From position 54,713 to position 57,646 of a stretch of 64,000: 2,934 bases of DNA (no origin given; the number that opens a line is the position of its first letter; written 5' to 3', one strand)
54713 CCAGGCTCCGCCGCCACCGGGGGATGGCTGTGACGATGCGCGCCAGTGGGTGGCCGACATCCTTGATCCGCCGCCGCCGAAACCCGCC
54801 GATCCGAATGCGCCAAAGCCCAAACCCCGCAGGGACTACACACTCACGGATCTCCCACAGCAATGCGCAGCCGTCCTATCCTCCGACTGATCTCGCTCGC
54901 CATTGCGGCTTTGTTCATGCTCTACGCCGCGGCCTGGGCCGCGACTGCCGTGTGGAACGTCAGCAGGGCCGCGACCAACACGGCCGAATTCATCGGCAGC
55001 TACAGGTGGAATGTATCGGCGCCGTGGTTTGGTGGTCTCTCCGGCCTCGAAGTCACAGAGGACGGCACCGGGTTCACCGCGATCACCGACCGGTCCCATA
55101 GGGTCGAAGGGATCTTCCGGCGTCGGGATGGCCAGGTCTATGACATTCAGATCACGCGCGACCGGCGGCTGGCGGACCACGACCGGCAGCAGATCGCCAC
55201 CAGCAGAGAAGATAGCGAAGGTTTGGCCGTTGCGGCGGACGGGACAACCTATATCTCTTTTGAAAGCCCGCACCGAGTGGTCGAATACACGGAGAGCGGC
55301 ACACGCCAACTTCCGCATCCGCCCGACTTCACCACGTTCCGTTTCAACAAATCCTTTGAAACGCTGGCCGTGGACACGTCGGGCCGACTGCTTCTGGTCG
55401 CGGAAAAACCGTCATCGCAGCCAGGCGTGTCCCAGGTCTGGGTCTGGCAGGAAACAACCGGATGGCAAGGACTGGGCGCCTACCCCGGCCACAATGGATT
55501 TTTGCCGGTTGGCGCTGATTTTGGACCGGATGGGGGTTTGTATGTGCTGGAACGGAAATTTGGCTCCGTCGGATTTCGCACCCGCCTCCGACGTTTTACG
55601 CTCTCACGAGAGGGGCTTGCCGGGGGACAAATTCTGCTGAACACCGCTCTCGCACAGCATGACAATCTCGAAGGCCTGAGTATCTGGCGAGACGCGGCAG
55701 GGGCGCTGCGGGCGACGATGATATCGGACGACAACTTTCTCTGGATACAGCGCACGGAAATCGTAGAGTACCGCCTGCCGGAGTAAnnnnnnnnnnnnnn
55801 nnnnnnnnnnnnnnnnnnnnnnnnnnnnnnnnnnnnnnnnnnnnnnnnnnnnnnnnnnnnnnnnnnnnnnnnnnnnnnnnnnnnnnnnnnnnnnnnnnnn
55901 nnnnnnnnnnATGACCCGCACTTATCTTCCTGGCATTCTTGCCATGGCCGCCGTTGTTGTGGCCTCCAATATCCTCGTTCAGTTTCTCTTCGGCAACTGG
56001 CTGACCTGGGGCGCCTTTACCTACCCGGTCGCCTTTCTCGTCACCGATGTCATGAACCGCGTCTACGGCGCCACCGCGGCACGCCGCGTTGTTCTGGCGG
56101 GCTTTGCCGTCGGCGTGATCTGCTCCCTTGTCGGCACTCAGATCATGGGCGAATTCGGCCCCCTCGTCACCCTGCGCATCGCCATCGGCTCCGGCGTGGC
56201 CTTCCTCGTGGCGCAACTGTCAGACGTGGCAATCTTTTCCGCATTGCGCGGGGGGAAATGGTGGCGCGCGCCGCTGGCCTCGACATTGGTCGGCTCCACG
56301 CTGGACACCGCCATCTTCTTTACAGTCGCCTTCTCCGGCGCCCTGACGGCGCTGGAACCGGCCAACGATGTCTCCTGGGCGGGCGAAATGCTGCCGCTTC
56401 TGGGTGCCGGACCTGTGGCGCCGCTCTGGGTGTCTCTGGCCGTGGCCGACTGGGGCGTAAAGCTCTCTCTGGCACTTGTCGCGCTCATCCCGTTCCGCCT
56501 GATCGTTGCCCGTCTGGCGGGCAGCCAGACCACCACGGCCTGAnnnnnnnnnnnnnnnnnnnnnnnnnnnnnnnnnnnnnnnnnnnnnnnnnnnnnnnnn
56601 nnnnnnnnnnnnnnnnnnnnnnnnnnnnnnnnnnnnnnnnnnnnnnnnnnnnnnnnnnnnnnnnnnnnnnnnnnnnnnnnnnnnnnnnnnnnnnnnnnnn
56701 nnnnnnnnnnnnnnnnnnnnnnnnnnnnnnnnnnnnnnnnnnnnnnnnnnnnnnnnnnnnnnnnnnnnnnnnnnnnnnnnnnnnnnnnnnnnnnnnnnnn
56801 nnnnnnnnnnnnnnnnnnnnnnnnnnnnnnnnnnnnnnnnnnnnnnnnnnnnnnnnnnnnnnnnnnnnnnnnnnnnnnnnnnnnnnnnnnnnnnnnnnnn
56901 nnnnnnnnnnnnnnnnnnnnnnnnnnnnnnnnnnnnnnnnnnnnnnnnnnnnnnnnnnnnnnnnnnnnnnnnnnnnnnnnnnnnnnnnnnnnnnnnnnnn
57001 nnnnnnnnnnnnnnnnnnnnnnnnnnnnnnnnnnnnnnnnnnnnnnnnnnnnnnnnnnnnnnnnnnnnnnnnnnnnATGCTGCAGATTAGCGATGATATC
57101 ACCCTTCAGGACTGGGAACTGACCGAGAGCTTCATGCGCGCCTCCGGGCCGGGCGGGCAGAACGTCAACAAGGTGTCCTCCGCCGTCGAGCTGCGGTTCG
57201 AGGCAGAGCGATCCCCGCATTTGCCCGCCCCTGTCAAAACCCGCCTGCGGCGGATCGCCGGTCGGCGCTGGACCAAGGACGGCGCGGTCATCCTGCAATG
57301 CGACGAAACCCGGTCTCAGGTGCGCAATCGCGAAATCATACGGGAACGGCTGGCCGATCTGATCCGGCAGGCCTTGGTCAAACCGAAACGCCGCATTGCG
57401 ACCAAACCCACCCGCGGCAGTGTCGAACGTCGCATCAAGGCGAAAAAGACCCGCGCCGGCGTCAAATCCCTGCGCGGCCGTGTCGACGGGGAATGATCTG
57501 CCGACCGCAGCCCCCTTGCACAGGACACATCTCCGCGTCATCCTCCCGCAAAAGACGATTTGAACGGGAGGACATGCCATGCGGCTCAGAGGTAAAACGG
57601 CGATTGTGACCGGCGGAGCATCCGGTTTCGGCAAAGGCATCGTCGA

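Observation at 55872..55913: Class I preQ1 riboswitch controlling a queuosine-precursor transporter in an alphaproteobacterium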

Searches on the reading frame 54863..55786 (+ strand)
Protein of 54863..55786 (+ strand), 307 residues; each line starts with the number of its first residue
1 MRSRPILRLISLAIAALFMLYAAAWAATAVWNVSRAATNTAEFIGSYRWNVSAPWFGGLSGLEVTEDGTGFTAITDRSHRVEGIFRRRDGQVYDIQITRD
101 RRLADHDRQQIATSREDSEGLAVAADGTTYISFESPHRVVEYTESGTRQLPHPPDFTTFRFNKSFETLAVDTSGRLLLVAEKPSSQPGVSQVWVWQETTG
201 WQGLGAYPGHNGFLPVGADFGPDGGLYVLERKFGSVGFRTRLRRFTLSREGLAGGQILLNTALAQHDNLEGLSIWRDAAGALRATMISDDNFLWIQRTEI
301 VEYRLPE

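Call 5: search_protein_families(library=pfam, proteins=[window:54863-55786:+])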
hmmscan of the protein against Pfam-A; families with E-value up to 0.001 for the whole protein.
window:54863-55786:+ (307 aa): 1 family
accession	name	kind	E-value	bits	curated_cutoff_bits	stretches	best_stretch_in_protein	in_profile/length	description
PF13449.12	Phytase-like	-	4.5e-41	142.1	27.6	1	55-292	2-284/284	Esterase-like activity of phytase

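Call 6: search_protein_families(library=ncbifam, proteins=[window:54863-55786:+])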
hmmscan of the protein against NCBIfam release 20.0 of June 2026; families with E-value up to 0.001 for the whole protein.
window:54863-55786:+ (307 aa): 0 families

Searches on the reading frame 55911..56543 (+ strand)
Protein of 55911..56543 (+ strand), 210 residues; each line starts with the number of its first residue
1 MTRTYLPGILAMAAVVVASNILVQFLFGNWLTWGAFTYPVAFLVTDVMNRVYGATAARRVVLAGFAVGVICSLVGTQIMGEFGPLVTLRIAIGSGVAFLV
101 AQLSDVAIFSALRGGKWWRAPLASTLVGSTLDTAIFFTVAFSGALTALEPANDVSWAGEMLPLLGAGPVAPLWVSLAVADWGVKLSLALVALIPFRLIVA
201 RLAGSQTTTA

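Call 5: search_protein_families(library=pfam, proteins=[window:55911-56543:+])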
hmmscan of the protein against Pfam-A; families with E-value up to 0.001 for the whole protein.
window:55911-56543:+ (210 aa): 1 family
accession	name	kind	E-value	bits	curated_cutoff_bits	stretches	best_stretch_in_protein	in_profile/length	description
PF02592.20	Vut_1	-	2.3e-29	103.1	27.2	1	32-196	1-149/152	Putative vitamin uptake transporter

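Call 6: search_protein_families(library=ncbifam, proteins=[window:55911-56543:+])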
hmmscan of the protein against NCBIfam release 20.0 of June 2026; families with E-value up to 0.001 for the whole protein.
window:55911-56543:+ (210 aa): 2 families
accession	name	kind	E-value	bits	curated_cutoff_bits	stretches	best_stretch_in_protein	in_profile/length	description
NF008406.0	PRK11212.1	equivalog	1.4e-29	103.2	252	1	14-142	22-164/221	7-cyano-7-deazaguanine/7-aminomethyl-7-deazaguanine transporter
TIGR00697.1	TIGR00697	equivalog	5.6e-26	91.6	50.95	1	13-192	11-188/201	queuosine precursor transporter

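Call 10: find_related_loci(query=window:55911-56543:+, collection=genome_contigs, flank=1500)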
Query window:55911-56543:+ (210 aa) in genome_contigs; peptide patterns used: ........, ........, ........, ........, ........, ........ (x = any residue, [..] = any of these).
600 stretches matched a pattern (row limit reached: there are more); 541 encode a relative of the query (tblastn E <= 1e-3); the best 80 are kept; 80 distinct loci.
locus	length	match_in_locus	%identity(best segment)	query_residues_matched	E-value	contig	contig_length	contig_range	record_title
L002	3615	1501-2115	86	1-205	4e-113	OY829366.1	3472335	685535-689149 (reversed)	MAG: Dinoroseobacter sp. isolate 50c98fa6-c234-40c2-9b1f-888765ae90fb genome assembly, chromosome: 1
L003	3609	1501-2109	83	1-203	1e-111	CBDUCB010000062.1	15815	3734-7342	MAG TPA_asm: uncultured Roseobacter sp. isolate ERR2431956_concoct_80 genome assembly, contig: ERZ23880148.904, whole ge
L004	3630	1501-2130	88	1-210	3e-111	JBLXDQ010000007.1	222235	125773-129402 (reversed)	MAG: Epibacterium sp. isolate ES20-12 S20maxbin_out.028RE.5K@7, whole genome shotgun sequence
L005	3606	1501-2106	84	1-202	4e-111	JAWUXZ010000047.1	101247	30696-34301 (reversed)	MAG: Dinoroseobacter sp. isolate HBSea_ice_MAG750 BAT.750_1052384_flag=1_multi=9.0000_len=101247, whole genome shotgun s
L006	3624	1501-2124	82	1-208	7e-111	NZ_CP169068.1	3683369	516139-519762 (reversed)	Phaeobacter sp. A36a-5a chromosome, complete genome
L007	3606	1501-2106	83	1-202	2e-110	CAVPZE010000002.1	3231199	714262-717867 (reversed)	MAG: uncultured Alphaproteobacteria bacterium isolate MFD03250.bin.1.36 genome assembly, contig: contig_15910, whole gen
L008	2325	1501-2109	82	1-203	2e-112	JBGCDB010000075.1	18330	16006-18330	MAG: Roseobacter sp. isolate SGMAG-89 contig75, whole genome shotgun sequence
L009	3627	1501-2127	80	1-209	4e-108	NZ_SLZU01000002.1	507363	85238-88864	Primorskyibacter sedentarius strain DSM 104836 Ga0244736_102, whole genome shotgun sequence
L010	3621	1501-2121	79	1-207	4e-108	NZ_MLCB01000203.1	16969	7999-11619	Planktotalea frisia strain SH6-1 PFRI_contig000203, whole genome shotgun sequence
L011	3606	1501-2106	82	1-202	3e-108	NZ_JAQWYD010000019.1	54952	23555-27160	MAG: Lentibacter sp. isolate cluster3_bin.47 k119_865409, whole genome shotgun sequence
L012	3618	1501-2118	83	1-202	2e-108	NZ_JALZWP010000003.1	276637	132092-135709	Roseinatronobacter domitianus strain V10 Scaffold3, whole genome shotgun sequence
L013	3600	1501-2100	85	1-200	2e-108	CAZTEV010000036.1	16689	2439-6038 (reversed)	MAG TPA_asm: uncultured Roseivivax sp. isolate SRP321284_co1_172 genome assembly, contig: NODE_4147_length_16689_cov_24.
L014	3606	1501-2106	82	1-203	4e-108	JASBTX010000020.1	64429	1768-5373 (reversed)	MAG: Paracoccaceae bacterium isolate BWSM_50 k141_541549, whole genome shotgun sequence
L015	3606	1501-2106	80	1-202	5e-108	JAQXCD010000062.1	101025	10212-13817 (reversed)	MAG: Sulfitobacter sp. isolate cluster4_bin.36 k119_83088, whole genome shotgun sequence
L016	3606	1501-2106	82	1-202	4e-108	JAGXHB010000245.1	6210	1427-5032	MAG: Roseobacter sp. isolate LH_M52 k141_1355869, whole genome shotgun sequence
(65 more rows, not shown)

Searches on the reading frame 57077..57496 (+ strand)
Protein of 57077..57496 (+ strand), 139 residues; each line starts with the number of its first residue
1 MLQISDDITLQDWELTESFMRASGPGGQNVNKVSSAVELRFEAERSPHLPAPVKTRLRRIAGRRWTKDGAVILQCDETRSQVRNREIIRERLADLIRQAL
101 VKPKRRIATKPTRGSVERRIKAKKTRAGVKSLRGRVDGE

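Call 5: search_protein_families(library=pfam, proteins=[window:57077-57496:+])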
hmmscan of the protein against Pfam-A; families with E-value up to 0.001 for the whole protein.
window:57077-57496:+ (139 aa): 1 family
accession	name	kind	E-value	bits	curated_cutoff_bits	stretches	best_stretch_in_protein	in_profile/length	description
PF00472.26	RF-1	-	5.3e-21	75.2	35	1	7-133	4-116/116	RF-1 domain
